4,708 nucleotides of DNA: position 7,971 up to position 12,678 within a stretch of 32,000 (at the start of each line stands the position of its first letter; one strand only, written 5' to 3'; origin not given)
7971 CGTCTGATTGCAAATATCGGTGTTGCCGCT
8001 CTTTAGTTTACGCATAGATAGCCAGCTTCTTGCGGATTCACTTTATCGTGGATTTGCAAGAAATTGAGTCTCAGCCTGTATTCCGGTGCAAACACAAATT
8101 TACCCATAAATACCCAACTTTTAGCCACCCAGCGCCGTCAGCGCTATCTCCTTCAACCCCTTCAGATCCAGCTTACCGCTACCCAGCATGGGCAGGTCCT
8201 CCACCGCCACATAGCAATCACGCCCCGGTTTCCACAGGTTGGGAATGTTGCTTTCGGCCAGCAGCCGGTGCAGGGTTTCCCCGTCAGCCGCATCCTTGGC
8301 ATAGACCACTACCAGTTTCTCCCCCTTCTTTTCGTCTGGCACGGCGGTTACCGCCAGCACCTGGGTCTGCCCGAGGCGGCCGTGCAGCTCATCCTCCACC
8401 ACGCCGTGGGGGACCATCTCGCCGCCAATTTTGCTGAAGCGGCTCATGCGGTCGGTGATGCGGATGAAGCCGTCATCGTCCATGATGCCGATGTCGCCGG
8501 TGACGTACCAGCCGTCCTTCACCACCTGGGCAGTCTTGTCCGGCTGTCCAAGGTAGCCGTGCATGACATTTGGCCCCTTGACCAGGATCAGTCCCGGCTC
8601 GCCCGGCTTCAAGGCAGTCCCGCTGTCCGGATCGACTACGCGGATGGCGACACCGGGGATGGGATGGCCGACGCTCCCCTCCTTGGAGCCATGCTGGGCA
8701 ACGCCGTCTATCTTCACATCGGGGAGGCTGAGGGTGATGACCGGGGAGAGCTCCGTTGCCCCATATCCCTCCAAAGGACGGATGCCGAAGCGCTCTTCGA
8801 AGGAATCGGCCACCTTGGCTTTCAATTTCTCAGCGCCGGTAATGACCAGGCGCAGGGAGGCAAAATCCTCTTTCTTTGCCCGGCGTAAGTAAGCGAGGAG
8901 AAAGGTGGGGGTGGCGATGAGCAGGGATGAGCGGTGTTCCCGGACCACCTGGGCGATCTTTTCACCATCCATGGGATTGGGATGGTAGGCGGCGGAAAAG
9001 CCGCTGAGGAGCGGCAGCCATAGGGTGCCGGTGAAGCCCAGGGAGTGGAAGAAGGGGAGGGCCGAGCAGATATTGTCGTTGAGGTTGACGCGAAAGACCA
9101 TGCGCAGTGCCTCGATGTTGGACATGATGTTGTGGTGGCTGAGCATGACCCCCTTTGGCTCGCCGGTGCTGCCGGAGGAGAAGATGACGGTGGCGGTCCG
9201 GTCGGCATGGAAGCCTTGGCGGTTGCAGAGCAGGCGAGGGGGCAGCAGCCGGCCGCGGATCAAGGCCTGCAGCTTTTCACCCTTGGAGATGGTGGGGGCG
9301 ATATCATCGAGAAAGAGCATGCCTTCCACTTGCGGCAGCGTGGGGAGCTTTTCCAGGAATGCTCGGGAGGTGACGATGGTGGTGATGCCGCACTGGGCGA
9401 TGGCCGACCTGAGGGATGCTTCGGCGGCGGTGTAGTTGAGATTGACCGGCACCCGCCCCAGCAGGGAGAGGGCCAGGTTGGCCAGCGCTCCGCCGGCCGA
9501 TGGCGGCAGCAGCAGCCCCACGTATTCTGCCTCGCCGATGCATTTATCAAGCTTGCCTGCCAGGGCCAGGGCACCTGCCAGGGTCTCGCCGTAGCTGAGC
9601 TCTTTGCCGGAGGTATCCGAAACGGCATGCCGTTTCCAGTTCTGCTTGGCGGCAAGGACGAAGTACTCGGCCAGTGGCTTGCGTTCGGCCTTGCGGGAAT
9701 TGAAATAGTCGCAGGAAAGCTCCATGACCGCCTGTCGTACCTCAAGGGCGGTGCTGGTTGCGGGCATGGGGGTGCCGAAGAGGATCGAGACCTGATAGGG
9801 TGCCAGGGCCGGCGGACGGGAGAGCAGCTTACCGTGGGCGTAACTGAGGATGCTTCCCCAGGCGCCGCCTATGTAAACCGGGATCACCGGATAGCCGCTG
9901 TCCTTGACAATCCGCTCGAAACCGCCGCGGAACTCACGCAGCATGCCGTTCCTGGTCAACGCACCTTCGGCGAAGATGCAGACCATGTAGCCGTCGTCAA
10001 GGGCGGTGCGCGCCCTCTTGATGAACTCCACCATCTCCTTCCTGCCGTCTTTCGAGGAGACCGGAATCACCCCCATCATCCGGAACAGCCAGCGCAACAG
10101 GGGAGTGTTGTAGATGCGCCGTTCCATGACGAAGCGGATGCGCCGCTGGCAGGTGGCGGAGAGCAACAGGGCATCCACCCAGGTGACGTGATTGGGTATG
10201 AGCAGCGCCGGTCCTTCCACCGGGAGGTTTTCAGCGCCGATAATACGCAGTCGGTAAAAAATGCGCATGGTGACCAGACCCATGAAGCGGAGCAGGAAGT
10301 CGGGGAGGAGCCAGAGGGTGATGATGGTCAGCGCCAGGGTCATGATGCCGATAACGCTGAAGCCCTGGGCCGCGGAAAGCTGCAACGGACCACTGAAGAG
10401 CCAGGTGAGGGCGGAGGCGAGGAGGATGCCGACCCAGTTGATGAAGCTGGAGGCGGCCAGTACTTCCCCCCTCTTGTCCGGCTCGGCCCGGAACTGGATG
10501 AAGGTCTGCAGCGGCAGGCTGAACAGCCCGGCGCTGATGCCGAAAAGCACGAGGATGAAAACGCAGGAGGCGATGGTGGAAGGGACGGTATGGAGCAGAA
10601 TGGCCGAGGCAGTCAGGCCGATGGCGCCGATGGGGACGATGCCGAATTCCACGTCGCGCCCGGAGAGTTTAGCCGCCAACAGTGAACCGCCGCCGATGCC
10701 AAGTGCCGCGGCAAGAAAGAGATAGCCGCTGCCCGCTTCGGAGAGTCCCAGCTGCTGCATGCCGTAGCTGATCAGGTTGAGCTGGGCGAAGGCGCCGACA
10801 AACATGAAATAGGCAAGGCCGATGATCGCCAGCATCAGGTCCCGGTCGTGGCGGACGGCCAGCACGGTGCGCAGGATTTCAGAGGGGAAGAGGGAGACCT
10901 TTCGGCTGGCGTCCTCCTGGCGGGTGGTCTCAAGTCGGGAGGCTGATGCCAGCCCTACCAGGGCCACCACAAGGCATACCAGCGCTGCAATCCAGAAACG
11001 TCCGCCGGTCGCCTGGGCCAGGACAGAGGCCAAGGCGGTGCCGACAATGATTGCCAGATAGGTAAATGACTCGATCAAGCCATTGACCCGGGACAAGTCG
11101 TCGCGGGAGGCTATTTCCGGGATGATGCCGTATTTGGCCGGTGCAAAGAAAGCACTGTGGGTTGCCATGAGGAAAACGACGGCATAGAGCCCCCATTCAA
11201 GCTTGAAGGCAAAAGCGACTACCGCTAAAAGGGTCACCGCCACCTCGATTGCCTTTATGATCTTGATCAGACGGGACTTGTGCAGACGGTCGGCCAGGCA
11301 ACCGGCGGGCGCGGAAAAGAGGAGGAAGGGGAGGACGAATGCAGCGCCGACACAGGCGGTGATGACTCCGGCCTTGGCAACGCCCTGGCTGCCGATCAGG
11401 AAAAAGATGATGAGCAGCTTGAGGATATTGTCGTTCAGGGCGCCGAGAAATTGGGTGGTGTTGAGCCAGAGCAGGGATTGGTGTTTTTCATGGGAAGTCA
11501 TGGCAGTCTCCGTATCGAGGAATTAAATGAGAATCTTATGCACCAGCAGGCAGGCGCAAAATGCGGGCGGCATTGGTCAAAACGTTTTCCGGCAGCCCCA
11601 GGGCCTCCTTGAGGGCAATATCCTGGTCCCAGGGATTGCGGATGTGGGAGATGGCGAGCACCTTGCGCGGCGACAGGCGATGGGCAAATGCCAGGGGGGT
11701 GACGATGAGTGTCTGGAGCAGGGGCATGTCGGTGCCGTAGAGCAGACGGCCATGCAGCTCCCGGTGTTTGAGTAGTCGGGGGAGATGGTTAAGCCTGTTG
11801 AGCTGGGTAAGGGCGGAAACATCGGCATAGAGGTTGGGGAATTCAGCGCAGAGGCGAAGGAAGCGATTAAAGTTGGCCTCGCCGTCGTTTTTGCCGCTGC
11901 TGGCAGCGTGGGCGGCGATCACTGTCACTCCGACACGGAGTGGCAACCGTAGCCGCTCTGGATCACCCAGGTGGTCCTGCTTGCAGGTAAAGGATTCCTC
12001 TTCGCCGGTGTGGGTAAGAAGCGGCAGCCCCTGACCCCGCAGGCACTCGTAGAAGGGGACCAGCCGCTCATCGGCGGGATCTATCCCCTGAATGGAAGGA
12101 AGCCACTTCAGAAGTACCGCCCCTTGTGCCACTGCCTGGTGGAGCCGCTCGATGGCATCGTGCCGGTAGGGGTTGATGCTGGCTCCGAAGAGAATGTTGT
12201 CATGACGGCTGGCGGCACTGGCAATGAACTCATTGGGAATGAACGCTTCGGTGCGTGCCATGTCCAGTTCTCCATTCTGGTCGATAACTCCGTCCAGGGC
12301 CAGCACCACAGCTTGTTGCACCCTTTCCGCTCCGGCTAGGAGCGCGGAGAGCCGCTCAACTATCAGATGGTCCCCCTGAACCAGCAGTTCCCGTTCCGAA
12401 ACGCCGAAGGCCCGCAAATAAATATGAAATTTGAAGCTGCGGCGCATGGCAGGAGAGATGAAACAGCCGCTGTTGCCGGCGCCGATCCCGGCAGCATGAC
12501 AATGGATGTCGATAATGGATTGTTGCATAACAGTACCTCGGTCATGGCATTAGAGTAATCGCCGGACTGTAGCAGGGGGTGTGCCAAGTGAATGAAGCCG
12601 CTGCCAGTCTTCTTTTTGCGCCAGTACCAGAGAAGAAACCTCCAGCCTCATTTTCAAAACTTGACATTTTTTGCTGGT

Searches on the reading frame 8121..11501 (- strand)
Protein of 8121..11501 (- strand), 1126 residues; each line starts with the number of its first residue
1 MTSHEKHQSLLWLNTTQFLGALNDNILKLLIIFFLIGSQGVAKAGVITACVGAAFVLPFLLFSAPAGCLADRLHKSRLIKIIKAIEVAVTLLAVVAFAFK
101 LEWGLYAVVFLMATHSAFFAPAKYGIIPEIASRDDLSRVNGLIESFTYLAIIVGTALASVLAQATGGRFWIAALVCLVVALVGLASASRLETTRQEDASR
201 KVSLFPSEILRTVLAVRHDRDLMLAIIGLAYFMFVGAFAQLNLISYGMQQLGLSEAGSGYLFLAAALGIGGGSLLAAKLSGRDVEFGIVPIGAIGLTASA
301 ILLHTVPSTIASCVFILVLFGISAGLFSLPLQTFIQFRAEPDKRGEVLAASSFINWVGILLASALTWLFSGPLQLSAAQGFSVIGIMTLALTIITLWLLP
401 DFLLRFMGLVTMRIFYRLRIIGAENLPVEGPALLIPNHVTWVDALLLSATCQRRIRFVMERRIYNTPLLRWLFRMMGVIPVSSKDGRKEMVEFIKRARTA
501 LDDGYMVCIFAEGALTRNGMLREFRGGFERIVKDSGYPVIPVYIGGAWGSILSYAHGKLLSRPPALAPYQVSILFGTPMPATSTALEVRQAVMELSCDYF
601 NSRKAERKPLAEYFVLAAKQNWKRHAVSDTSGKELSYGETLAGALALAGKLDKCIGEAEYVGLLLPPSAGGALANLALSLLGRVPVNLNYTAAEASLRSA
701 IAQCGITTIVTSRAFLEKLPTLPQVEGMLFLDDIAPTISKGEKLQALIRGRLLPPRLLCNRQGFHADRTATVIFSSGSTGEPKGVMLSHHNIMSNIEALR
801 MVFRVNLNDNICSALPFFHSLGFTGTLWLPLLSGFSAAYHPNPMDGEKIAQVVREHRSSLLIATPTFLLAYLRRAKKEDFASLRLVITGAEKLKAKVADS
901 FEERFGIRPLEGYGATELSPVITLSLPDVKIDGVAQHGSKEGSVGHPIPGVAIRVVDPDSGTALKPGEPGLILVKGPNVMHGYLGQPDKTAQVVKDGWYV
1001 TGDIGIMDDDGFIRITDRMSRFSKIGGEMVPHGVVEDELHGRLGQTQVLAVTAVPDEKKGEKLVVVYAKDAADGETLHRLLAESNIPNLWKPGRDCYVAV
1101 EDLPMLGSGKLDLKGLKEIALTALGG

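Call 25: search_protein_families(library=pfam, proteins=[window:8121-11501:-])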
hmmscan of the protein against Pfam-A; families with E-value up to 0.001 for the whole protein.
window:8121-11501:- (1126 aa): 4 families
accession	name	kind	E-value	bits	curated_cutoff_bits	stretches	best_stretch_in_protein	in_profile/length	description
PF00501.34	AMP-binding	-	1.3e-69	235.3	29.9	1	618-984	5-384/384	AMP-binding enzyme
PF07690.21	MFS_1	-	8.2e-29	101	33.4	1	17-362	5-346/347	Major Facilitator Superfamily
PF01553.26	Acyltransferase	-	9e-28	97.2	23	1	418-544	2-131/132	Acyltransferase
PF05977.19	MFS_3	-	7e-08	31.8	27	1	44-321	43-318/524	Transmembrane secretion effector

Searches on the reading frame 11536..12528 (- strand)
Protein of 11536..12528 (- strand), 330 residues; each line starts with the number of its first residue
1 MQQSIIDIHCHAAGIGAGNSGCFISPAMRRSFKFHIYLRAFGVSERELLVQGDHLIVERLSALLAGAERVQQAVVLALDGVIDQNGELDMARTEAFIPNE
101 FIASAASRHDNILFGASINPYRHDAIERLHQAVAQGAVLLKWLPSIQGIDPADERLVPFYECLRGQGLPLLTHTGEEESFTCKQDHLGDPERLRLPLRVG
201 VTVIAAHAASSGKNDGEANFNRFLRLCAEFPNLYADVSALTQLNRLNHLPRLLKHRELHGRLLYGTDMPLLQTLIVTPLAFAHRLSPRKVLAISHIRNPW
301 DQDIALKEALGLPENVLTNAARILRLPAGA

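Call 25: search_protein_families(library=pfam, proteins=[window:11536-12528:-])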
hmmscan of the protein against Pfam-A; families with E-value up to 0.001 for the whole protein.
window:11536-12528:- (330 aa): 1 family
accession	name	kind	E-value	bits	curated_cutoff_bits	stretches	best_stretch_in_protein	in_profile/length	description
PF04909.20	Amidohydro_2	-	1e-15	58.7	26.4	1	58-272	23-251/289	Amidohydrolase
